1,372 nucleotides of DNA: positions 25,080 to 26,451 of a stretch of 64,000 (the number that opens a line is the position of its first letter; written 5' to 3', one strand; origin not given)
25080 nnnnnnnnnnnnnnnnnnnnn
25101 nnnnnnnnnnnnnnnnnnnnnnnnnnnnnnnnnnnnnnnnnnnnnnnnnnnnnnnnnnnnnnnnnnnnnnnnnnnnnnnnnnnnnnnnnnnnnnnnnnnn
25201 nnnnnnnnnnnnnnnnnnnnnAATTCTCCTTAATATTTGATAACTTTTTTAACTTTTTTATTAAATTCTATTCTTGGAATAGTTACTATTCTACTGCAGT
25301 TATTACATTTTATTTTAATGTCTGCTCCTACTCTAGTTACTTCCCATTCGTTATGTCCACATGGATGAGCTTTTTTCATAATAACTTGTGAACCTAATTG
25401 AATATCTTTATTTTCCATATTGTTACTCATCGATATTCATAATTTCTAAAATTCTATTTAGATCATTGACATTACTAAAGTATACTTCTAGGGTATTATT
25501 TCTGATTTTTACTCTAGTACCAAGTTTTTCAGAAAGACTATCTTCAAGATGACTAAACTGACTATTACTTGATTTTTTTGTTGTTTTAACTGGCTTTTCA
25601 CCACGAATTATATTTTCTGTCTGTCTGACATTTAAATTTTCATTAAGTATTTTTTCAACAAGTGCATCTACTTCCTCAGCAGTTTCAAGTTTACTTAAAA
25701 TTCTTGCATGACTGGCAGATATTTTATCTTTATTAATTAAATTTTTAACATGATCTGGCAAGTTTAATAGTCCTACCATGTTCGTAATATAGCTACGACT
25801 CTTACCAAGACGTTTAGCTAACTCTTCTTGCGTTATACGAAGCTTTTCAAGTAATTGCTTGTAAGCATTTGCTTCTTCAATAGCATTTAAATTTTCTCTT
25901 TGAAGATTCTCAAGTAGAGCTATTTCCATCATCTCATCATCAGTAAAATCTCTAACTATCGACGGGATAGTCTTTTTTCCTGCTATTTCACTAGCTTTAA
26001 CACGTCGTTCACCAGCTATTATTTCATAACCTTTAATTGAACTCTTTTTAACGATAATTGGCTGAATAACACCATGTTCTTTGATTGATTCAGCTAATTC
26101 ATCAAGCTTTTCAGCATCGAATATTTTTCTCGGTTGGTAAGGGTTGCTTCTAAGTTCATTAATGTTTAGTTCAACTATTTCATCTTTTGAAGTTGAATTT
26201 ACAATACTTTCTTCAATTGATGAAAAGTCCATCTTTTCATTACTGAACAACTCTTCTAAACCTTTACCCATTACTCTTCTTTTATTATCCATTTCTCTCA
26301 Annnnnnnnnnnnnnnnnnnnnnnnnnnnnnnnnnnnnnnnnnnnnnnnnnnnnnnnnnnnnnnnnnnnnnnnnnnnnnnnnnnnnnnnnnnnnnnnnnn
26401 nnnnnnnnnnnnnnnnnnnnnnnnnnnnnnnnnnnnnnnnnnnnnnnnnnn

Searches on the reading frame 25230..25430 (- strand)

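Call 70: search_protein_families(library=pfam, proteins=[window:25230-25430:-], max_evalue=0.001)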
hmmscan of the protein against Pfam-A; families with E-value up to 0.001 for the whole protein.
window:25230-25430:- (66 aa): 1 family
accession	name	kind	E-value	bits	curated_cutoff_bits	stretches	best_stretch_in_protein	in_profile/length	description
PF06107.17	DUF951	-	1.6e-26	92.5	25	1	10-64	1-55/55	Bacterial protein of unknown function (DUF951)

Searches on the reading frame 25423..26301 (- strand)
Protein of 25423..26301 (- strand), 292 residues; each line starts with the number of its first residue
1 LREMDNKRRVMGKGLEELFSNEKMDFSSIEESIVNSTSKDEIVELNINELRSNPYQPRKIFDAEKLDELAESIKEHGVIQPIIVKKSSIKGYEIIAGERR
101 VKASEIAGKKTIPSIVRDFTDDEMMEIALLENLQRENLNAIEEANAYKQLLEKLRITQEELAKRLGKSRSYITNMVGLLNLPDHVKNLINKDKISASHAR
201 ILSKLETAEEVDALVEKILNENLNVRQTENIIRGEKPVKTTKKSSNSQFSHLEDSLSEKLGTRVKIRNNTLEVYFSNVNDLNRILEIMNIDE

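Call 3: search_protein_families(library=pfam, proteins=[window:25423-26301:-], max_evalue=0.1)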
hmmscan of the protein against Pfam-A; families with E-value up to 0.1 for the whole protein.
window:25423-26301:- (292 aa): 14 families
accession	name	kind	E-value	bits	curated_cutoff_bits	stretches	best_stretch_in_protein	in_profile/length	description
PF02195.25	ParB_N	-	6.4e-37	126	26.3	1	41-134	2-95/95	ParB N-terminal domain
PF17762.8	HTH_ParB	-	2.3e-34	118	22.6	1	136-234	1-99/102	ParB HTH domain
PF01381.28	HTH_3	-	1.8e-06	28.3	23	1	148-174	2-28/55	Helix-turn-helix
PF08535.16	KorB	-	5.7e-06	26.6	22.3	1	157-216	5-63/89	KorB domain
PF23552.2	ParB_C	-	8.5e-06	25.6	23.8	1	249-286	5-47/50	ParB dimerisation domain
PF13412.12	HTH_24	-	0.002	18.1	21.9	1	150-174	12-36/48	Winged helix-turn-helix DNA-binding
PF12844.13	HTH_19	-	0.004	17.5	30.2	1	148-174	5-31/64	Helix-turn-helix domain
PF01978.25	TrmB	-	0.0055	17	25.6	1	143-178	10-45/68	Sugar-specific transcriptional regulator TrmB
PF20432.4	Xre-like-HTH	-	0.023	15.4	25.8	1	145-170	13-38/63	Antitoxin Xre-like helix-turn-helix domain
PF07506.17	RepB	-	0.024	15.1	30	1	134-240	1-109/185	RepB plasmid partitioning protein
PF13560.12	HTH_31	-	0.025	15.3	27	1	152-175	11-34/64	Helix-turn-helix domain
PF13545.12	HTH_Crp_2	-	0.055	13.9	27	0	151-176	18-43/70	Crp-like helix-turn-helix domain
PF08279.18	HTH_11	-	0.079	13.3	25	0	148-179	7-39/55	HTH domain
PF01047.28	MarR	-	0.091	13.1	24.6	0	155-176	17-38/59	MarR family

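Call 4: search_protein_families(library=ncbifam, proteins=[window:25423-26301:-], max_evalue=0.1)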
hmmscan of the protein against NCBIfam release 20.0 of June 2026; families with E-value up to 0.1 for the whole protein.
window:25423-26301:- (292 aa): 11 families
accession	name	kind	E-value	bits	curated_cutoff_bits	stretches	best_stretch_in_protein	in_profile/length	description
TIGR04285.1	nucleoid_noc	exception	1.5e-73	247.3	315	1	41-251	1-210/255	nucleoid occlusion protein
TIGR00180.1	parB_part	domain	3.1e-60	203.1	58.45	1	40-218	3-184/186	ParB/RepB/Spo0J family partition protein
TIGR03734.1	PRTRC_parB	hypoth_equivalog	4.3e-42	144.4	278.6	1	55-233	6-187/555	PRTRC system ParB family protein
TIGR03454.1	partition_RepB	equivalog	3e-16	59.7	201.5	1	27-179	52-201/325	plasmid partitioning protein RepB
NF010406.0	PRK13832.1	subfamily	6.3e-15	54.7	640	1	40-181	2-145/578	plasmid partitioning protein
NF010440.0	PRK13866.1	equivalog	3.8e-10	39.4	522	1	42-150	65-175/336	plasmid partitioning protein RepB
NF053625.1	SerKinSerKArch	equivalog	8.5e-05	21.8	380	1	63-145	32-116/244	ADP-dependent L-serine kinase SerK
NF004435.0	PRK05771.3-4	equivalog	0.037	12.4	1410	1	147-206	224-283/701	V-type ATP synthase subunit I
NF007271.0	PRK09726.1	equivalog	0.045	13.7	79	0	142-175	12-45/88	type II toxin-antitoxin system antitoxin HipB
NF053606.1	Sta1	subfamily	0.051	13.7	80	1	143-219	22-94/100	Sta1 family transcriptional regulator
TIGR02607.1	antidote_HigA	equivalog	0.087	12.7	47.7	0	148-176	13-41/81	HigA family addiction module antitoxin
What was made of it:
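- It scores below the curated Noc cut-off (call 4).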
